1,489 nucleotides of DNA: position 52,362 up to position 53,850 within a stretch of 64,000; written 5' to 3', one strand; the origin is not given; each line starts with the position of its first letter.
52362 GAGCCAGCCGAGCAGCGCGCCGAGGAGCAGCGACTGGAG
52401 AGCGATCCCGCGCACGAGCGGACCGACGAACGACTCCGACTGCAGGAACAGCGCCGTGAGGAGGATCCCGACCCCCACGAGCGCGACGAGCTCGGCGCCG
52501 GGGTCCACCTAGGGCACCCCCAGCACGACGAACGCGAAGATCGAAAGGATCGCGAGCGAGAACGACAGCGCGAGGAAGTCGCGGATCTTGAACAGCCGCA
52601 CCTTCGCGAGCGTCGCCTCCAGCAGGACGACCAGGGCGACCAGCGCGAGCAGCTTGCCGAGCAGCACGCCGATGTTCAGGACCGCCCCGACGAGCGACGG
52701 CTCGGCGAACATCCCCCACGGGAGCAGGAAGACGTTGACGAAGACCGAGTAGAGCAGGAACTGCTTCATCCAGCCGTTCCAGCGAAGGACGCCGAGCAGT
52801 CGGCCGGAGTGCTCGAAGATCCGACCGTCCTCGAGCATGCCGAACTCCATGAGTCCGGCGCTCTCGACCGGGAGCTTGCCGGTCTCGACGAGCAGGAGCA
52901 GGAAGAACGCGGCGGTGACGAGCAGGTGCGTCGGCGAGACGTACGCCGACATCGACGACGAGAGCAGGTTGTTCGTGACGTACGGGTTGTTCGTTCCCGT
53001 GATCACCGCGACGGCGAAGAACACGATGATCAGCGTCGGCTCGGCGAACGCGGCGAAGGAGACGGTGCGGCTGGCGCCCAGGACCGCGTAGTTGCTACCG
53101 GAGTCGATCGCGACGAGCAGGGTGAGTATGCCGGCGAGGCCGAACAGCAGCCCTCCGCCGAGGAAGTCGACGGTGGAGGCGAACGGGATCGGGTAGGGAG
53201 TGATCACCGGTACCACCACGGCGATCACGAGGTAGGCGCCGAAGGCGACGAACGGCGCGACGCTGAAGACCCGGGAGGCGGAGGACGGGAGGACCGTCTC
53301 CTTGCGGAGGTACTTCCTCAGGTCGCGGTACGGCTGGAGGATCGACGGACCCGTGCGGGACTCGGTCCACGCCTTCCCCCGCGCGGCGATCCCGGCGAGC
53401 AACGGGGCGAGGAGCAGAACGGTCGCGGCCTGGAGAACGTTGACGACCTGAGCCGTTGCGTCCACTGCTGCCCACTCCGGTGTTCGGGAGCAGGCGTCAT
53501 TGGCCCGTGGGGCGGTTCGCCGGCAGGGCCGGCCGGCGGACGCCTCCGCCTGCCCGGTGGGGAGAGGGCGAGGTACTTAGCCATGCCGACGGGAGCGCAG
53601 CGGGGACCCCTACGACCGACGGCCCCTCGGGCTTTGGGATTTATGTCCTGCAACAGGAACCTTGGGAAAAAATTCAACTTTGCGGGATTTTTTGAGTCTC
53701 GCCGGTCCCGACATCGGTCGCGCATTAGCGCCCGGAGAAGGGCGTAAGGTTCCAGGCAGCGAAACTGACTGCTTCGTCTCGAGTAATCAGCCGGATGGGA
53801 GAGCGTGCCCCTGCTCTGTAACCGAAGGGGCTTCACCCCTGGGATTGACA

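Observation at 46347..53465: Six-gene complex-I / group-4-hydrogenase-like operon whose catalytic subunit has lost every NiFe ligand (Ehr-type complex)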

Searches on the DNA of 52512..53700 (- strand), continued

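Call 128: search_with_rna_model(model_id=R1, sources=[L072, L073, L074, L075, L076, L078, L079, L080, L081, L082, L083, L085, L086, L087, L088, L089, L090, L091, L092, L093, L094, L096, L098, L099, L100, L102, L103, L104, L105, L106, L107, L108, L109, L111, L113, L114, L115, L116, L117, L118, L119, L120, L121, L122, L123, L124, L126, L127, L128, L129, L130, L133, L135, L136, L137, L139, L140, L141, L142, L143, L144, L145, L146, L147, L148, L149, L150, L151], max_evalue=0.01)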
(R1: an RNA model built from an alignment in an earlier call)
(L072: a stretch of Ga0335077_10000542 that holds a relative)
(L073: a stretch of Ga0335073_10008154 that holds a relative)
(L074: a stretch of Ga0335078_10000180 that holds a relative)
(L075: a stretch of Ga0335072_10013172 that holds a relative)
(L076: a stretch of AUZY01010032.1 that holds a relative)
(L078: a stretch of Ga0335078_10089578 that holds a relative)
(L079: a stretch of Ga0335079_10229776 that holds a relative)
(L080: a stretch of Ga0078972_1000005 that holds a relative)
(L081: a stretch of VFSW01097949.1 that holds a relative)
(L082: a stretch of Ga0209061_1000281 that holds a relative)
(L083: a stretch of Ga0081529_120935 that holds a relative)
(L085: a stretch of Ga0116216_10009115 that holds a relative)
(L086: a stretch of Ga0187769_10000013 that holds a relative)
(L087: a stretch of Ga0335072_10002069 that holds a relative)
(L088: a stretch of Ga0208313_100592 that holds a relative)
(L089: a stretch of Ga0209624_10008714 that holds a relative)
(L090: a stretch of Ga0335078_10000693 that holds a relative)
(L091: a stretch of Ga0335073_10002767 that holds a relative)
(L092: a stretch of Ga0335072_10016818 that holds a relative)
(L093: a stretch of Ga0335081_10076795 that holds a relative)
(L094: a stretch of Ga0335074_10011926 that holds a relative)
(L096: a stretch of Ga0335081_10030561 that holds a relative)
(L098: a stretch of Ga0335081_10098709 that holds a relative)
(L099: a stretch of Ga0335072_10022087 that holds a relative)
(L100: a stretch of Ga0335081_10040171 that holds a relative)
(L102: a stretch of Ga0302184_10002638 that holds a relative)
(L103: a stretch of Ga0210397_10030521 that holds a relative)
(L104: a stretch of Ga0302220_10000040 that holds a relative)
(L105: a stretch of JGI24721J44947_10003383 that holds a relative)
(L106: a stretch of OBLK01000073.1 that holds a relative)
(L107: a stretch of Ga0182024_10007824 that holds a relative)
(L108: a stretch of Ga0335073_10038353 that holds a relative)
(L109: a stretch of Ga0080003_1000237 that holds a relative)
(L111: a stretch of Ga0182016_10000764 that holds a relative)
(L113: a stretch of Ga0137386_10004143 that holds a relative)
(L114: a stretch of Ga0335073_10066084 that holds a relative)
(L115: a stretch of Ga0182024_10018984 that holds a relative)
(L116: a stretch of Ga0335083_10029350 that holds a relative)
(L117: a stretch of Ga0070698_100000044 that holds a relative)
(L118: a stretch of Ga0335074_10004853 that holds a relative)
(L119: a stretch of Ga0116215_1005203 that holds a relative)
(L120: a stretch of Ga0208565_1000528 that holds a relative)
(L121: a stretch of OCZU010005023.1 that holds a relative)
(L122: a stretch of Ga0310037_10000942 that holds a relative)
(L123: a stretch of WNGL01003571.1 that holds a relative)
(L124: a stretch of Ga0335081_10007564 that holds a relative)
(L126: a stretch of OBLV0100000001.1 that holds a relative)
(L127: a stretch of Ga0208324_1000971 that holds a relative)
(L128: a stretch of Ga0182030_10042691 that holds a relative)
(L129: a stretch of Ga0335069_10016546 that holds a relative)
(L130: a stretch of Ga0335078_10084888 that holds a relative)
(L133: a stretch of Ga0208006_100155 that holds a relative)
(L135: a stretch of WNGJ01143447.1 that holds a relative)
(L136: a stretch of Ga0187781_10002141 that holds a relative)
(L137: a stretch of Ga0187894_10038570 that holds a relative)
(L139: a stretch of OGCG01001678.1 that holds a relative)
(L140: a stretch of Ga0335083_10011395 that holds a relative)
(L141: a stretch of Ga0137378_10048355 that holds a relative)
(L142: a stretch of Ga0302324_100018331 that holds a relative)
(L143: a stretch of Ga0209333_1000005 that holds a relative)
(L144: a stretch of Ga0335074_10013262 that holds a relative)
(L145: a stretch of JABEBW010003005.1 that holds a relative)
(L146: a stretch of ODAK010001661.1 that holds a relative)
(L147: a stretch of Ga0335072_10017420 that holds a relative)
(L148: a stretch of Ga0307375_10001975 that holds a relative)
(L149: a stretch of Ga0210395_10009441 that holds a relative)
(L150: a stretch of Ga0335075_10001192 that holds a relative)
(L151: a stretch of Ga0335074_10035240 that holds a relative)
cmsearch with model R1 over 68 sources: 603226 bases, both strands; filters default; matches with E-value up to 0.01: 38.
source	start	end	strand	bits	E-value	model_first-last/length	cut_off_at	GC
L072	5416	5503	+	99.7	4.2e-19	1-90/90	no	0.73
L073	5416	5503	+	93.8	8.1e-18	1-90/90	no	0.7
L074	5416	5503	+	91.4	2.6e-17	1-90/90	no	0.67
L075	2519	2609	+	84.4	8.5e-16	1-90/90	no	0.76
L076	3701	3789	+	74.5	1.2e-13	1-90/90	no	0.7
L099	3946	4032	+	50.1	2.1e-08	1-90/90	no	0.64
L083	4666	4777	-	48.8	3.9e-08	1-90/90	no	0.62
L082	5406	5501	+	41.5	1.5e-06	1-90/90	no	0.72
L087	5386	5473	+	39.3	4.5e-06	1-90/90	no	0.61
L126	5354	5448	+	38.8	5.6e-06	1-90/90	no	0.69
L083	5379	5471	+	37.7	9.9e-06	1-90/90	no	0.63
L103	743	837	+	37.3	1.2e-05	1-90/90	no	0.69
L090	5377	5471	+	36.9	1.5e-05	1-90/90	no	0.66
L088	5394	5492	+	36.3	1.9e-05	1-90/90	no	0.55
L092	5199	5294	+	35.7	2.6e-05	1-90/90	no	0.67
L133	5388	5472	+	35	3.7e-05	1-90/90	no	0.41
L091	5377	5471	+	35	3.8e-05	1-90/90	no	0.63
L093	1431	1524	+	34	6.1e-05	1-90/90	no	0.65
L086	5389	5476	+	33.8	7e-05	1-90/90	no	0.64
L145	65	136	+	33.7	7.3e-05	1-90/90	no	0.46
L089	397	493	+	31.7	0.0002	1-90/90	no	0.64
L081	309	403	+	30.8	0.0003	1-90/90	no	0.49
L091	1675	1752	-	30.6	0.00033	1-90/90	no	0.65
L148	3213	3306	-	30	0.00044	1-90/90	no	0.69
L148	5399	5488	+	29.9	0.00046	1-90/90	no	0.54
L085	1161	1257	+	29.9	0.00047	1-90/90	no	0.66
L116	2068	2166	+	29.3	0.00064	1-90/90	no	0.72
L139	257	337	+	28.2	0.0011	1-90/90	no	0.42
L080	4216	4302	+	25.9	0.0034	1-90/90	no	0.39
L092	686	762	-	25.9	0.0035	1-90/90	no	0.65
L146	2399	2469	-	25.6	0.004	1-90/90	no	0.75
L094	655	726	-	25.2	0.0049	1-90/90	no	0.67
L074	4998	5079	-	24.9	0.0057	1-90/90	no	0.71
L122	2897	2959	+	24.4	0.007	1-90/90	no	0.68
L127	2122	2184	+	24.4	0.007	1-90/90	no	0.68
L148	3420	3510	+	24.2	0.008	1-90/90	no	0.53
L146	4529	4624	-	24.1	0.0085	1-90/90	no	0.78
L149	821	896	+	24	0.0088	1-90/90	no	0.62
